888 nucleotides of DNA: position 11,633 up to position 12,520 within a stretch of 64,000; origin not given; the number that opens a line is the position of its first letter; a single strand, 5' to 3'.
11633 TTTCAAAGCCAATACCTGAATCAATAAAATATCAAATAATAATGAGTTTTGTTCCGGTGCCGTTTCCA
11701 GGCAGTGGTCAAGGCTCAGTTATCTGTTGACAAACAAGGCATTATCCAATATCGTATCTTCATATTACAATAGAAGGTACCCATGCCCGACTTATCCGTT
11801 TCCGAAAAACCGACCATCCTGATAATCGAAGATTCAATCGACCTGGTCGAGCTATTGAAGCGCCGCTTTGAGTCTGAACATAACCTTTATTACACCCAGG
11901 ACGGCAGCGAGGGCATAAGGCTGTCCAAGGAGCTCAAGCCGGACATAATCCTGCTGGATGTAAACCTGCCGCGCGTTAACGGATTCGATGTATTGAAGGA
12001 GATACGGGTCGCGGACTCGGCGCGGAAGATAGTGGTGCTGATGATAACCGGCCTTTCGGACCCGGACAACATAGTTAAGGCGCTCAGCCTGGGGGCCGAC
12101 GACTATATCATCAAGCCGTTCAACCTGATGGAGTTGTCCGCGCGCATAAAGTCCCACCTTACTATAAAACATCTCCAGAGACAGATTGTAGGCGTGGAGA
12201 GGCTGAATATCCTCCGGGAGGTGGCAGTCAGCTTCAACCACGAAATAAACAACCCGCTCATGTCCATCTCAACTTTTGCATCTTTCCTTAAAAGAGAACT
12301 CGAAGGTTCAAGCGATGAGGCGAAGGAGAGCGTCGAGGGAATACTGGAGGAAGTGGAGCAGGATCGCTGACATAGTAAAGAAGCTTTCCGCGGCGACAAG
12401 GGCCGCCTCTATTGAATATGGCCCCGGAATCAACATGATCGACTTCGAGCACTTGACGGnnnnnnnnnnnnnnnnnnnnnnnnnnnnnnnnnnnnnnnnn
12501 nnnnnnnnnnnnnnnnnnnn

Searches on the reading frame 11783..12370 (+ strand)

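Call 46: search_protein_families(library=pfam, proteins=[window:11783-12370:+], max_evalue=0.00001)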
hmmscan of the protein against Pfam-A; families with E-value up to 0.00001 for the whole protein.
window:11783-12370:+ (195 aa): 2 families
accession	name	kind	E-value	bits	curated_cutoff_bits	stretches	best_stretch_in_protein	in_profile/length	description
PF00072.30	Response_reg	-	1.8e-24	86.5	30.2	1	12-123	1-111/111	Response regulator receiver domain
PF00512.31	HisKA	-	1.8e-07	31.5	26.9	1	152-193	10-49/66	His Kinase A (phospho-acceptor) domain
